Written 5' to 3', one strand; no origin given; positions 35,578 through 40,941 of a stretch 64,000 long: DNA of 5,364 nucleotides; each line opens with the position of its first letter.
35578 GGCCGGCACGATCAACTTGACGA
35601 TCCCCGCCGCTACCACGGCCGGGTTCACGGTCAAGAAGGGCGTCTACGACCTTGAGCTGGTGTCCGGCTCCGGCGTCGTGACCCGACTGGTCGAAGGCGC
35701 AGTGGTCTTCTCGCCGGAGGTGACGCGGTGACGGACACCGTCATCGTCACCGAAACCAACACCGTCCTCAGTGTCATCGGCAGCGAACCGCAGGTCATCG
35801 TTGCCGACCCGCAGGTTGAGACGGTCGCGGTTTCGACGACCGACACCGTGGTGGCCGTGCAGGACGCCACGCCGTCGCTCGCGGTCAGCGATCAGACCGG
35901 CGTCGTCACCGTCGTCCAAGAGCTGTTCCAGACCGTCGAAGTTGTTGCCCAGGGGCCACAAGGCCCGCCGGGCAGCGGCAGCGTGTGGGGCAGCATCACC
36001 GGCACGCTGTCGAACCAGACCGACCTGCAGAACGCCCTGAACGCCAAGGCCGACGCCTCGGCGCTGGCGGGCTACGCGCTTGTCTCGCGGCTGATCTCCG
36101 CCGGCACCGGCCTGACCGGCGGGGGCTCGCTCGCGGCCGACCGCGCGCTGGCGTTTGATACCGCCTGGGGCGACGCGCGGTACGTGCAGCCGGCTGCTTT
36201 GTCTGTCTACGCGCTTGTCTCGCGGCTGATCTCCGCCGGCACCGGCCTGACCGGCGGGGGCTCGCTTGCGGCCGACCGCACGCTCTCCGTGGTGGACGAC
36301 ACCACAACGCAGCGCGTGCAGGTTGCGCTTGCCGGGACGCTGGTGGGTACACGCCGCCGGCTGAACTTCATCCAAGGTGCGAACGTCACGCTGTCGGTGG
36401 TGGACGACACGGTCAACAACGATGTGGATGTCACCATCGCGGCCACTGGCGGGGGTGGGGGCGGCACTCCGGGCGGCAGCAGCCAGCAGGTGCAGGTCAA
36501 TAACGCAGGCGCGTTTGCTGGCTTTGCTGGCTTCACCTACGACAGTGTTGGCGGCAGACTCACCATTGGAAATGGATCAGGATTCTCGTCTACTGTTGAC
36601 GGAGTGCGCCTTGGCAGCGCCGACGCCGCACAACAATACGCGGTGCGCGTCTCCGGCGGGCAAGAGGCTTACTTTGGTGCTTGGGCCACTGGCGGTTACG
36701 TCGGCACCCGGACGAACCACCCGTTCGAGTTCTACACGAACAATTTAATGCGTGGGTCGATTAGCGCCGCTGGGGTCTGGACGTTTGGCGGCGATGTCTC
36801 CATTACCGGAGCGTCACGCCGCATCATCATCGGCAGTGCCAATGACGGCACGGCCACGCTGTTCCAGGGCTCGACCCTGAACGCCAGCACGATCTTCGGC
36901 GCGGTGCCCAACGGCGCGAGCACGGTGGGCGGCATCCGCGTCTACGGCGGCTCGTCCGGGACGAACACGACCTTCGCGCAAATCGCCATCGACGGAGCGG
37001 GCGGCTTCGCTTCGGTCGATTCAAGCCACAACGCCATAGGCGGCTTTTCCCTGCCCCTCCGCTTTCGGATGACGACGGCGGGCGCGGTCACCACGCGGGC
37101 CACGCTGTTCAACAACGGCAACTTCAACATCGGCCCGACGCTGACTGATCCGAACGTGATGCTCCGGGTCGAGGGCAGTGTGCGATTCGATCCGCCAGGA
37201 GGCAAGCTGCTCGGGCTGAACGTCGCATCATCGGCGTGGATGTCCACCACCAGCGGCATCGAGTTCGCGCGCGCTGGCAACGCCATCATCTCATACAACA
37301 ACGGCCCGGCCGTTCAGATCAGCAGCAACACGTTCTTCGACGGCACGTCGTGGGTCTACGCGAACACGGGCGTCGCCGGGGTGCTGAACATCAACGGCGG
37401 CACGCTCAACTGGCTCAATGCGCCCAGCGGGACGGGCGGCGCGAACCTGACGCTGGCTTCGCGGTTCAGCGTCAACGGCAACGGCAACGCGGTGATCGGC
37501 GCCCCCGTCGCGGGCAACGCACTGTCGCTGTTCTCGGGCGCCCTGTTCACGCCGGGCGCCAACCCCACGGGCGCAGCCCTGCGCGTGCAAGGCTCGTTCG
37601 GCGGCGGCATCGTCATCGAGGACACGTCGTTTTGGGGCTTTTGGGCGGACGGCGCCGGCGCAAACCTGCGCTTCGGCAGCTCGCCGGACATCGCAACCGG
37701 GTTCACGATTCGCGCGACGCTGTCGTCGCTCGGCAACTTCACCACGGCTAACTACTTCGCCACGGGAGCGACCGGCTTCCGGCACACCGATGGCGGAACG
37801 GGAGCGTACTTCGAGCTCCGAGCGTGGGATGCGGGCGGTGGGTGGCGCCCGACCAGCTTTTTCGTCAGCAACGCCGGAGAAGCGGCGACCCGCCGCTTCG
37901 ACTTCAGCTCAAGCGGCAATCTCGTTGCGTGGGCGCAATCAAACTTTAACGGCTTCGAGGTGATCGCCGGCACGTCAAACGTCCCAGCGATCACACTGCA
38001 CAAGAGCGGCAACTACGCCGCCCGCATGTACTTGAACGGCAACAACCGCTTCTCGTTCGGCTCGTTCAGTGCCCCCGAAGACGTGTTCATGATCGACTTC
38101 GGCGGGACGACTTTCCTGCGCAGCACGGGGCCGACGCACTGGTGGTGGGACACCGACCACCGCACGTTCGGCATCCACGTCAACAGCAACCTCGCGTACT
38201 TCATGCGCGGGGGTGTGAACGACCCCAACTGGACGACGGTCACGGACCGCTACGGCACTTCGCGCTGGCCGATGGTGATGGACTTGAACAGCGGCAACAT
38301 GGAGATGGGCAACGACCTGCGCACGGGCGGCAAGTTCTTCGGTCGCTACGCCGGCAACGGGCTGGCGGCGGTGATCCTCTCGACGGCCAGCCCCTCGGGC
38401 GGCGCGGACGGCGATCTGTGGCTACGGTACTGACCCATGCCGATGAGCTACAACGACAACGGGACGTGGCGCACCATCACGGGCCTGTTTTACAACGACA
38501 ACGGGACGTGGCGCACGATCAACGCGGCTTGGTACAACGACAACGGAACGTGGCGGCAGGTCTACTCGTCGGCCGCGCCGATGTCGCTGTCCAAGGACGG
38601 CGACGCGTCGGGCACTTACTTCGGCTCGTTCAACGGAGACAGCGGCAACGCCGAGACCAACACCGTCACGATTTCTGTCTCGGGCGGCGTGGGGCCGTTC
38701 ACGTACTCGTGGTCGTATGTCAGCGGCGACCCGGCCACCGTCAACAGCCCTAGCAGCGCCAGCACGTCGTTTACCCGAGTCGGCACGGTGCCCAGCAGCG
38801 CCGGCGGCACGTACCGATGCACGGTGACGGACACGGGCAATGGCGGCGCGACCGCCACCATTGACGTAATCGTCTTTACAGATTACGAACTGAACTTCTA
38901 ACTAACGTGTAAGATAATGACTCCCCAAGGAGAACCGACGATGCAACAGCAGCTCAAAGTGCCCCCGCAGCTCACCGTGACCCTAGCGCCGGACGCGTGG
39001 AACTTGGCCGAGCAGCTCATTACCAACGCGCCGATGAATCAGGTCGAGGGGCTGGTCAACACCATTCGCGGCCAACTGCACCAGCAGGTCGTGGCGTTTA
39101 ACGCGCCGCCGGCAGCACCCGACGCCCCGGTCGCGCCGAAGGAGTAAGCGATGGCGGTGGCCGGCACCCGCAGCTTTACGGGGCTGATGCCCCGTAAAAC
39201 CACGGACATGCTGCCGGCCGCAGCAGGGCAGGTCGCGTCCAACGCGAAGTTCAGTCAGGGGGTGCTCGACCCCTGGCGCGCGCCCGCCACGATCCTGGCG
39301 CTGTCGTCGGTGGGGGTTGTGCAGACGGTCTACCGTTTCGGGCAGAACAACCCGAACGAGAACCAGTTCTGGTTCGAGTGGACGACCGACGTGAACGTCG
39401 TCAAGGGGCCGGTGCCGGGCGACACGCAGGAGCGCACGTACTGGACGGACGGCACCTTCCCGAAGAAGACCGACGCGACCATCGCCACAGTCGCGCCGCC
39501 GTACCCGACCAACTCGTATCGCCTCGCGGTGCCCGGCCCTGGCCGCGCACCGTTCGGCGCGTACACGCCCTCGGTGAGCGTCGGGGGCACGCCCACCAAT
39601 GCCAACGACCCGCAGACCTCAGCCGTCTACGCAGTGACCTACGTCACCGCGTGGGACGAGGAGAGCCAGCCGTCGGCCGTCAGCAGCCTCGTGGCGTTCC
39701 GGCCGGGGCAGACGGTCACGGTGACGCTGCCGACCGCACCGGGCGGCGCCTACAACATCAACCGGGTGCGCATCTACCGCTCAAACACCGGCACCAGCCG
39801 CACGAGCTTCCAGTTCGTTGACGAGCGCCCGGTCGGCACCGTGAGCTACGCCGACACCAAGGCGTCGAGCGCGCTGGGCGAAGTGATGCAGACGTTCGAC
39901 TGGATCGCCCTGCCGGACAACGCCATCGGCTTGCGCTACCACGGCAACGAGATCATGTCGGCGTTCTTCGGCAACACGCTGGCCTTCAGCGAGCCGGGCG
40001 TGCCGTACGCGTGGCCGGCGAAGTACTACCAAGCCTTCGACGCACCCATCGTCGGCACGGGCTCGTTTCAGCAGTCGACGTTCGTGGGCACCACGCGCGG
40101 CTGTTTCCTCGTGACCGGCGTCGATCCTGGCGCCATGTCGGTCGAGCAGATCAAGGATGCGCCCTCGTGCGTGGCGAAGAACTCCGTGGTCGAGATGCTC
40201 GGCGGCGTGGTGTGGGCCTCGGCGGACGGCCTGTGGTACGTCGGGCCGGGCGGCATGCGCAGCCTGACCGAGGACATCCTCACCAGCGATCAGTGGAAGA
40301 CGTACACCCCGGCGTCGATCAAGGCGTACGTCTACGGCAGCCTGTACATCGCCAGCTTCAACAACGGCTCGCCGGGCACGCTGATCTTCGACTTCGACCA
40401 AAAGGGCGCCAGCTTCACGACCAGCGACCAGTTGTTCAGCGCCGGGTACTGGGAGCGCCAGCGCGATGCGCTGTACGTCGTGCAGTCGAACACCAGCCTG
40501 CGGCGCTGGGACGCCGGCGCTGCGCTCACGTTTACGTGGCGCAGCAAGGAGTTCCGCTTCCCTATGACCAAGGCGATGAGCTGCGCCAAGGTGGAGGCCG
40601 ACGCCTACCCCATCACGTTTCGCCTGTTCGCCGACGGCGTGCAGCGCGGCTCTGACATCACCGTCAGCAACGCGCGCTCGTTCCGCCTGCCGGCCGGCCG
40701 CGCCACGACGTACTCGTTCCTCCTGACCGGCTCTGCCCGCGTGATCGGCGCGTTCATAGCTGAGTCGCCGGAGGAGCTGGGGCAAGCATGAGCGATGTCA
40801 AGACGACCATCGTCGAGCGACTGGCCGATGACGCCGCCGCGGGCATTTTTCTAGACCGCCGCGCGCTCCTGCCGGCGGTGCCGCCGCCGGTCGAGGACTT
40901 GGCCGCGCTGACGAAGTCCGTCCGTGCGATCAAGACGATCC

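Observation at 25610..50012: Conserved 12-bp palindrome CTAAC-RT-GTWAG punctuates the rightward late operon every 1-5 kb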

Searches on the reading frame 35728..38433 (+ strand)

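Call 7: search_protein_families(library=phrogs, proteins=[window:35728-38433:+])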
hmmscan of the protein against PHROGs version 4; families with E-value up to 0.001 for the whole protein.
window:35728-38433:+ (901 aa): 3 families
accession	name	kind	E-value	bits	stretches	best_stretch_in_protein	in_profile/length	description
phrog_38418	-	unknown function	1.8e-07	31.5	1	156-191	314-349/472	-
phrog_30593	-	unknown function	1.7e-05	25.2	2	156-208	131-180/322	-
phrog_1197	-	tail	0.00089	19.4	0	167-205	243-273/715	tail protein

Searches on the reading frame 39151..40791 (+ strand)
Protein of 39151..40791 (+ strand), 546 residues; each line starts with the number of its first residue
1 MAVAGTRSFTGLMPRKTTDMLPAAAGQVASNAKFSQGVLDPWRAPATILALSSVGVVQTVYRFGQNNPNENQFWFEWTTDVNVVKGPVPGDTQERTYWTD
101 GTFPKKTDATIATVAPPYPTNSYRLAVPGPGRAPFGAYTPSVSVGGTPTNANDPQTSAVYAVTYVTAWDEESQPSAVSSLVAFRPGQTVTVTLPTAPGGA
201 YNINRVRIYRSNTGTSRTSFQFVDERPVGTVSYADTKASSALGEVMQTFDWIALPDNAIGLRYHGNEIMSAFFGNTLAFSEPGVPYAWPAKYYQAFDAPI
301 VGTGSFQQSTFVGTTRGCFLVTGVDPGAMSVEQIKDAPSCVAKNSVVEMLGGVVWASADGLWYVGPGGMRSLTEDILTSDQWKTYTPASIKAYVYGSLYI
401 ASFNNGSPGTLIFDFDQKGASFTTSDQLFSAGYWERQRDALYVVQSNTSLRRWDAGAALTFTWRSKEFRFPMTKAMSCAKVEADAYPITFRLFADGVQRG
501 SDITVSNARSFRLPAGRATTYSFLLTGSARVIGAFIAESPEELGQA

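Call 7: search_protein_families(library=phrogs, proteins=[window:39151-40791:+])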
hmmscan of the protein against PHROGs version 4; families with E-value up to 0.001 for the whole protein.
window:39151-40791:+ (546 aa): 3 families
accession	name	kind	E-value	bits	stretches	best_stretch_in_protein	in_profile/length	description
phrog_511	-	head and packaging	1.6e-133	447.9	1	2-545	320-860/862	internal virion protein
phrog_17680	-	unknown function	2.1e-50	173.1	1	7-294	7-286/356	-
phrog_26027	-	unknown function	2e-09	38.2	1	350-527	2-183/201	-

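Call 29: find_related_loci(query=window:39151-40791:+, collection=viral_contigs, flank=10000)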
Query window:39151-40791:+ (546 aa) in viral_contigs; peptide patterns used: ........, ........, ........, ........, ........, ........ (x = any residue, [..] = any of these).
3 stretches matched a pattern; 2 encode a relative of the query (tblastn E <= 1e-3); 2 distinct loci.
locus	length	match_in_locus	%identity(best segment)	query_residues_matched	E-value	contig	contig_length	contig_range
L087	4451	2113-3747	77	1-545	0e+0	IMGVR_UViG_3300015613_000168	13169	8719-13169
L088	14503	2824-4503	32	2-484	3e-69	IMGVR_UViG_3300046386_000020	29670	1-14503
